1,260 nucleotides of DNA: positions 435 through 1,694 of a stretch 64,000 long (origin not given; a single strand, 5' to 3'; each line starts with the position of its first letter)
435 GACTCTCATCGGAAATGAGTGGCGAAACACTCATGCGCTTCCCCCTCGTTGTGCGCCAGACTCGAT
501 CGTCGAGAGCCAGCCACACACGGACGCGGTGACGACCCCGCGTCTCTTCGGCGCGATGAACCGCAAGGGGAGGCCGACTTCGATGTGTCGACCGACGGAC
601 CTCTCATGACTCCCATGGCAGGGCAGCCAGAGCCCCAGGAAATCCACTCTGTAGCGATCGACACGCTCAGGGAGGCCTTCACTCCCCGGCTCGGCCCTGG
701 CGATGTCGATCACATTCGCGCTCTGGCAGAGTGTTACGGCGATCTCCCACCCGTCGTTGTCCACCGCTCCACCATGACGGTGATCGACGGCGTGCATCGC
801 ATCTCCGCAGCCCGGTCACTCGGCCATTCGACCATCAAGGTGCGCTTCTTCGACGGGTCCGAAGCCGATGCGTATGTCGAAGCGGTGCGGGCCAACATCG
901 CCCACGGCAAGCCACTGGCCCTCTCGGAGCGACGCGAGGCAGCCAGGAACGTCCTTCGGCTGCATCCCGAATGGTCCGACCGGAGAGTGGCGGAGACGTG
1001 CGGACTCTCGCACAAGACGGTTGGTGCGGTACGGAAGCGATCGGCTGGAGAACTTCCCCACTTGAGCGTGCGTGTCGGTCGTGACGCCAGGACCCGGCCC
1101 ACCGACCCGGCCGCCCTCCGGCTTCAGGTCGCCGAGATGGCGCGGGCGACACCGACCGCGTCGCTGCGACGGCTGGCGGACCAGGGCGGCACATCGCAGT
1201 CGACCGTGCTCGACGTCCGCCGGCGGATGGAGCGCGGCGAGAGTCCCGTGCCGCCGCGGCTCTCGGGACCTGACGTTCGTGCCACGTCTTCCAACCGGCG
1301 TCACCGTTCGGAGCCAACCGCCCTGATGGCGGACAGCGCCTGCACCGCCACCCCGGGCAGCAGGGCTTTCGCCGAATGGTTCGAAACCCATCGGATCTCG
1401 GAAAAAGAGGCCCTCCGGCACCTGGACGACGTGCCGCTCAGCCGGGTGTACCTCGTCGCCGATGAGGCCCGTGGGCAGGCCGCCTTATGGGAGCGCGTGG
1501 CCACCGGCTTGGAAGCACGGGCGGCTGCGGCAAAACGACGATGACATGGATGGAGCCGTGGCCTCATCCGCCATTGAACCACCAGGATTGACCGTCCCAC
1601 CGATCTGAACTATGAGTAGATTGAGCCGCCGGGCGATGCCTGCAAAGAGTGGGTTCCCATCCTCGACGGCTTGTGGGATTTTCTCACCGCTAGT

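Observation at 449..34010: Three copies of a 20-bp palindrome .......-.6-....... at promoter-type positions: an unassigned regulon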

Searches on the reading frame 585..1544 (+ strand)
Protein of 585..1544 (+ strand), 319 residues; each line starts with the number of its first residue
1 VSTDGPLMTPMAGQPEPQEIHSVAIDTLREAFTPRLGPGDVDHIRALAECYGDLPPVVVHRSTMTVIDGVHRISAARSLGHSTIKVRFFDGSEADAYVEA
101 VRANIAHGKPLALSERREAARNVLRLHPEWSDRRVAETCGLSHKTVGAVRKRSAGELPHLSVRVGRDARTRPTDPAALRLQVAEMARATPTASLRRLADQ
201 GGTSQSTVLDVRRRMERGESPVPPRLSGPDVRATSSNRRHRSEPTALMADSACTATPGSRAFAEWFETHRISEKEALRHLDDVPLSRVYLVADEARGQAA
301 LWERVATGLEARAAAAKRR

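Call 10: search_protein_families(library=pfam, proteins=[window:585-1544:+], max_evalue=0.01)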
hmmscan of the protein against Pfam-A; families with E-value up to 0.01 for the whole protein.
window:585-1544:+ (319 aa): 2 families
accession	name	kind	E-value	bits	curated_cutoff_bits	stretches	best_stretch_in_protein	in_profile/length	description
PF13384.12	HTH_23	-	5.5e-06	26.5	24.6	0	116-154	5-43/50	Homeodomain-like domain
PF18024.7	HTH_50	-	0.0058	16.7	27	0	193-209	25-41/50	Helix-turn-helix domain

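Call 23: search_protein_families(library=ncbifam, proteins=[window:585-1544:+], max_evalue=0.1)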
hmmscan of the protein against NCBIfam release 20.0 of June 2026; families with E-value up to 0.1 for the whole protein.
window:585-1544:+ (319 aa): 3 families
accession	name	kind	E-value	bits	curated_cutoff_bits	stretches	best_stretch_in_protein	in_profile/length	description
NF033577.2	transpos_IS481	equivalog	0.0015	18.1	224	1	117-215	3-105/284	IS481 family transposase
NF033546.1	transpos_IS21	equivalog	0.0024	17.4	160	1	129-220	8-103/294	IS21 family transposase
NF033545.0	transpos_IS630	equivalog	0.059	12.8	100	0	123-208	5-101/299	IS630 family transposase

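Call 45: find_homologous_proteins(query=window:597-1544:+, max_evalue=0.00001)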
Query window:597-1544:+ (315 aa): 134 proteins with E <= 0.00001 among 8000 candidates; the best 120 are listed.
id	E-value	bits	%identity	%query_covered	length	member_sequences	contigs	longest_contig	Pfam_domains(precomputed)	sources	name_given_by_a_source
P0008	1.6e-117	411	64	97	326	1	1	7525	PF13384.13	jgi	jgi:hypothetical protein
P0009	9.4e-88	313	53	96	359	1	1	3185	-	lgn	-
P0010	1.9e-80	289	48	98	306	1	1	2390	PF02195.27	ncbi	-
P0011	3.4e-80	288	50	94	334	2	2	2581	PF13412.13,PF13384.13,PF13404.13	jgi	jgi:hypothetical protein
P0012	2.6e-78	282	50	93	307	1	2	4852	-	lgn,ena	-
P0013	2.5e-77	279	50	98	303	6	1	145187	-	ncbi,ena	-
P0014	6.5e-77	277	51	90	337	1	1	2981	PF13384.13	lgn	-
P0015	7.2e-75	270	48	95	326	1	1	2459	PF13384.13,PF13518.13,PF02195.27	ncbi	-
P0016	8.7e-75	270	49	92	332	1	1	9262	PF13384.13,PF02195.27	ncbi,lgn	-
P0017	1.8e-74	269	53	92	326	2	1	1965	-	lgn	-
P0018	1.1e-73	267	51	94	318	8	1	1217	-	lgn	-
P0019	4.1e-73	265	46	95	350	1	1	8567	-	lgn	-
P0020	1.3e-72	263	48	92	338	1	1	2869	PF13384.13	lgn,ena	-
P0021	7.7e-72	261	49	91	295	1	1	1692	PF13384.13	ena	-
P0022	7.7e-72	261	48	94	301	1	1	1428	PF13404.13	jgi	jgi:ParB-like chromosome segregation protein Spo0J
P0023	1.6e-71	260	50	93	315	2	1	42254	-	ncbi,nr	ncbi:MAG TPA: hypothetical protein VFM27_15035 [Acidimicrobiales bacterium]|nr:hypothetical protein 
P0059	3.8e-52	196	41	92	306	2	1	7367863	PF13412.13,PF13384.13,PF13404.13,PF27534.1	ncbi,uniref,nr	ncbi:ParB/RepB/Spo0J family partition protein [Streptomyces luteoverticillatus]|uniref:ParB/RepB/Spo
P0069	1.1e-50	191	41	91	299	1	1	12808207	PF02195.27,PF27534.1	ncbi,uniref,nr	ncbi:ParB-like chromosome segregation protein Spo0J [Kibdelosporangium banguiense]|uniref:ParB-like 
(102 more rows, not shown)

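Call 46: find_encoding_contigs(protein=P0008, flank=10000, max_places=3)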
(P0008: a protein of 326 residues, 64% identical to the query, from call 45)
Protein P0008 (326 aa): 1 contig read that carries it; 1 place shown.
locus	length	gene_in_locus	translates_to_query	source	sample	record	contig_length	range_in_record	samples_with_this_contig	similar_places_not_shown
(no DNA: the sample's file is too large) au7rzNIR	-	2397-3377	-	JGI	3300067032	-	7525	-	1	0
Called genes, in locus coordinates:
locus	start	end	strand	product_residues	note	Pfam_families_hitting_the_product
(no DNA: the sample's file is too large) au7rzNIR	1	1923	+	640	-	PF25021:TEN_NHL, PF01436:NHL (weak)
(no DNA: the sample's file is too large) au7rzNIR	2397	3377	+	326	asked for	PF13384:HTH_23 (faint)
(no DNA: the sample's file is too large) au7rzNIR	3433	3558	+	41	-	-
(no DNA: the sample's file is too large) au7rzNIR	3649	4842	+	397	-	PF00675:Peptidase_M16, PF05193:Peptidase_M16_C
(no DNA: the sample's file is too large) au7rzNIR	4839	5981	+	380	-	-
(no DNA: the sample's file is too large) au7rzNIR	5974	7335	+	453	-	PF05977:MFS_3, PF07690:MFS_1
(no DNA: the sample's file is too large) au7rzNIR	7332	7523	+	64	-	?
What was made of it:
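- The closest homologue (64% identical, syntenic) has no DNA available (call 46).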

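Call 47: find_encoding_contigs(protein=P0013, flank=10000, max_places=3)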
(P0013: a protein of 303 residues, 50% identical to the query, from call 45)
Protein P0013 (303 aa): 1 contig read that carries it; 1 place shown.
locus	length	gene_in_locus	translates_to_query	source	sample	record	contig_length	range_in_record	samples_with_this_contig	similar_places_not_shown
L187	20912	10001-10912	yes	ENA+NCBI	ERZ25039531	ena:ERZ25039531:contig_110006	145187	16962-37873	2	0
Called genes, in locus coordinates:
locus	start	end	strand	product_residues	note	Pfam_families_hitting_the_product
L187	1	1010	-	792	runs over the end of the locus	PF00109:ketoacyl-synt, PF02801:Ketoacyl-synt_C, PF00109:ketoacyl-synt, PF02801:Ketoacyl-synt_C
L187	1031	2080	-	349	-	PF01571:GCV_T, PF08669:GCV_T_C (weak)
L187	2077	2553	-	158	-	PF22817:ApeP-like, PF07977:FabA, PF22818:ApeI-like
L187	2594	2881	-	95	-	PF00550:PP-binding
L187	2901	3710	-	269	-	PF00106:adh_short, PF01370:Epimerase (weak), PF08659:KR, PF23441:SDR (weak), PF13561:adh_short_C2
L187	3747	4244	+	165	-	-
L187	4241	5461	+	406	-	PF01266:DAO (weak), PF01494:FAD_binding_3, PF04820:Trp_halogenase (faint), PF13450:NAD_binding_8 (weak)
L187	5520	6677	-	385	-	PF12698:ABC2_membrane_3, PF01061:ABC2_membrane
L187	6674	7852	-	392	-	PF12698:ABC2_membrane_3, PF01061:ABC2_membrane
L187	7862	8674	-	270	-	PF00005:ABC_tran, PF13304:AAA_21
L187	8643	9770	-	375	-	PF00291:PALP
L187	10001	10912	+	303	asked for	-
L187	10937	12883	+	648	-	PF00583:Acetyltransf_1, PF13508:Acetyltransf_7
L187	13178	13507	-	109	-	PF02668:TauD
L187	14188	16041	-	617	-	PF13522:GATase_6, PF13537:GATase_7, PF00733:Asn_synthase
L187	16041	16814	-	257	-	PF01177:Asp_Glu_race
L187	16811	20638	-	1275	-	PF00501:AMP-binding, PF13193:AMP-binding_C, PF00550:PP-binding, PF00668:Condensation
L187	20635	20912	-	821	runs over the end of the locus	PF00501:AMP-binding, PF00550:PP-binding, PF00975:Thioesterase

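Call 48: find_encoding_contigs(protein=P0023, flank=10000, max_places=3)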
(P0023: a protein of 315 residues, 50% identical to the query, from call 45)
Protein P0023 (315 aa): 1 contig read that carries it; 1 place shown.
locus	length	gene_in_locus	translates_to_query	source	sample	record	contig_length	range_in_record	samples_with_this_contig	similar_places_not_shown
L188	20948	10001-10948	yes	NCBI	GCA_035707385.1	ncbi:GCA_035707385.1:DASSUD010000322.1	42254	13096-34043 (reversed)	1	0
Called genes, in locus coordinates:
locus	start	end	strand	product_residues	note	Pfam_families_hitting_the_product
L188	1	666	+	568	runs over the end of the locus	PF13191:AAA_16, PF25199:nSTAND_NTPase5 (weak)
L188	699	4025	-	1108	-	PF03704:BTAD, PF13191:AAA_16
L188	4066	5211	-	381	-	PF12698:ABC2_membrane_3, PF01061:ABC2_membrane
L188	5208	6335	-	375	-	PF12698:ABC2_membrane_3, PF01061:ABC2_membrane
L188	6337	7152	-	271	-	PF00005:ABC_tran, PF13304:AAA_21 (faint)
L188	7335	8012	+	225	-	-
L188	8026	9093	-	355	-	PF00291:PALP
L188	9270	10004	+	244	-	PF13384:HTH_23, PF13518:HTH_28, PF13551:HTH_29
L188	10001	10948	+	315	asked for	-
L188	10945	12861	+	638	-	PF00583:Acetyltransf_1, PF13673:Acetyltransf_10 (weak), PF13508:Acetyltransf_7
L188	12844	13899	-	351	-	PF02423:OCD_Mu_crystall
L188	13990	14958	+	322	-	PF02668:TauD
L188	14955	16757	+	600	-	PF00501:AMP-binding, PF13193:AMP-binding_C, PF00550:PP-binding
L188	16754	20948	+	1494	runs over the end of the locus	PF00668:Condensation, PF00501:AMP-binding, PF13193:AMP-binding_C, PF00550:PP-binding, PF00668:Condensation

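Call 60: search_protein_families(library=pfam, proteins=[P0059, P0069, P0008], max_evalue=0.001)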
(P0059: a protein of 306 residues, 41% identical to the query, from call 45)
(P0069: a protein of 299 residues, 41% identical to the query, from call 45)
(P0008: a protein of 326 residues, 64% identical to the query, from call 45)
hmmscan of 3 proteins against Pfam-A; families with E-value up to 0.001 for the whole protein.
P0059 (306 aa): 6 families
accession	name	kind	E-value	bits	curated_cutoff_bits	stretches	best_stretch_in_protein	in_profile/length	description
PF13412.12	HTH_24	-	4.7e-06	26.5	21.9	1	163-193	11-41/48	Winged helix-turn-helix DNA-binding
PF13384.12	HTH_23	-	6.7e-06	26.2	24.6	0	167-199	16-48/50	Homeodomain-like domain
PF13404.12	HTH_AsnC-type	-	2.5e-05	24.4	27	1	163-193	11-41/42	AsnC-type helix-turn-helix domain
PF13551.12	HTH_29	-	4.4e-05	23.9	28.1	0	171-212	14-54/64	Winged helix-turn helix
PF13518.12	HTH_28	-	0.0002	21.8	25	0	169-195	12-38/52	Helix-turn-helix domain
PF06242.16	TrcR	-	0.00051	20.6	22.2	0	80-132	55-108/139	Transcriptional cell cycle regulator TrcR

P0069 (299 aa): 1 family
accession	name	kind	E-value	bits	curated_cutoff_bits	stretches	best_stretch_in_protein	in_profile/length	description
PF13404.12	HTH_AsnC-type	-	0.00016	21.9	27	0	162-192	11-41/42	AsnC-type helix-turn-helix domain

P0008 (326 aa): 2 families
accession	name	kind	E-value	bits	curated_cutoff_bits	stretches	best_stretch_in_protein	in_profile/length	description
PF13384.12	HTH_23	-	6e-09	35.9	24.6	0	118-155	4-41/50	Homeodomain-like domain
PF13518.12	HTH_28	-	0.00035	21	25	0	183-229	2-48/52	Helix-turn-helix domain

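Call 77: search_solved_structures(query=window:597-1544:+, max_evalue=1, show_alignments=1)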
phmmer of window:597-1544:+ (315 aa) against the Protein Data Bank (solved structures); distinct sequences matched with E-value up to 1: 0.

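Call 80: search_solved_structures(query=A3, max_evalue=1, show_alignments=1)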
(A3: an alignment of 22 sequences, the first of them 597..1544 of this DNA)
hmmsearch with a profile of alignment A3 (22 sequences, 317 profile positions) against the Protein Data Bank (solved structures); distinct sequences matched with E-value up to 1: 12.
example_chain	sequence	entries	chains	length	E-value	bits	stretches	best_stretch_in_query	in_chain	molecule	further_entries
7o0n_A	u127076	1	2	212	0.00013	24.5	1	18-104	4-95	ParB family protein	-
7bnk_A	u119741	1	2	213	0.00022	23.8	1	17-104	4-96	ParB family protein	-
7bnr_A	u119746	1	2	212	0.00023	23.7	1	18-104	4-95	ParB family protein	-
1vz0_A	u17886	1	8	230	0.024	17.1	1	16-145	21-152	Chromosome-partitioning protein Spo0J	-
3g1c_A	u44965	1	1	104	0.098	15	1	175-221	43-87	The TrpR like protein from Eubacterium eligens ATCC 27750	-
5ujd_A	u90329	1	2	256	0.13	14.7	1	54-88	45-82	Siderophore biosynthesis protein SbnI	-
6nr6_A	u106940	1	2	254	0.13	14.6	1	54-88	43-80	Bifunctional transcriptional regulator/O-phospho-L-serine synthase SbnI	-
6sdk_A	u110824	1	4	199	0.16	14.3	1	16-91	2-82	Stage 0 sporulation protein J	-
5uje_A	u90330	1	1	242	0.26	13.6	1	54-87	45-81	SbnI protein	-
6ky4_A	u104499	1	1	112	0.36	13.2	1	17-92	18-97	Sulfiredoxin, chloroplastic/mitochondrial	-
3kor_A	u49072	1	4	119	0.86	12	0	174-222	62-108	Possible Trp repressor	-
8tac_A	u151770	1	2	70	0.94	11.8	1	189-215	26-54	DBP48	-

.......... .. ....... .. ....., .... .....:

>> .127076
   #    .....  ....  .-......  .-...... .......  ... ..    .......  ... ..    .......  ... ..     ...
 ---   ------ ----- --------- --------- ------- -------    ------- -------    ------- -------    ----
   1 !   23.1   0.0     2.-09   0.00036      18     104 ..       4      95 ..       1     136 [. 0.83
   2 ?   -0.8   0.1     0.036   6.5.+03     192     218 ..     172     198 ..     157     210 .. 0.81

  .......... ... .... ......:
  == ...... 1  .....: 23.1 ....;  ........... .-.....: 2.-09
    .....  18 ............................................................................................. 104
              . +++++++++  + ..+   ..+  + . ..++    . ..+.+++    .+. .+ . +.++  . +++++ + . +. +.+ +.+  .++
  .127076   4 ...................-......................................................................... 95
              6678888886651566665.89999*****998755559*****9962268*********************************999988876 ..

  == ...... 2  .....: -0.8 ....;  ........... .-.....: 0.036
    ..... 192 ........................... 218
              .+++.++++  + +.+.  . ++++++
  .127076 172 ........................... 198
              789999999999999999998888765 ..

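Call 92: predict_structure(alignment_id=A3)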
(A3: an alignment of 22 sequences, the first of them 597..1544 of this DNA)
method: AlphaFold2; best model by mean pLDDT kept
length: 315 residues; sequences in the alignment: 22
mean_pLDDT: 88.3   pTM: 0.63
mean pLDDT of the five models: 88.3, 87.2, 86.6, 85.8, 83.2
residues with pLDDT >= 90: 220; 70-90: 67; 50-70: 7; < 50: 21
segments of 3 or more residues with pLDDT < 50: 1-7, 227-239
pLDDT, mean of each block of 10 residues (from residue 1): 47 87 91 90 95 96 94 97 96 94 87 96 94 95 91 82 84 94 98 93 97 96 63 43 85 93 89 92 94 93 91 84
secondary structure, 60 per line:
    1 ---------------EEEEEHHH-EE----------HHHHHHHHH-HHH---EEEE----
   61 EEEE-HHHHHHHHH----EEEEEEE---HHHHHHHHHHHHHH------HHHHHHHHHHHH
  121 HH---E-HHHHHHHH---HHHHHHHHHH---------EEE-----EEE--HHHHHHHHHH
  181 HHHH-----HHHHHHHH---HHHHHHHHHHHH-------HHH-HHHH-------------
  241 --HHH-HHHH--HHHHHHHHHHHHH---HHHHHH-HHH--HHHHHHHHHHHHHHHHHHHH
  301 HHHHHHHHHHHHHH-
elements in order: E16-20 H37-45 E53-56 E61-64 H66-74 E79-85 H89-102 H109-122 H128-135 H139-148 E158-160 E166-168 H171-184 H190-197 H201-212 H224-227 H247-250 H253-265 H269-274 H281-314
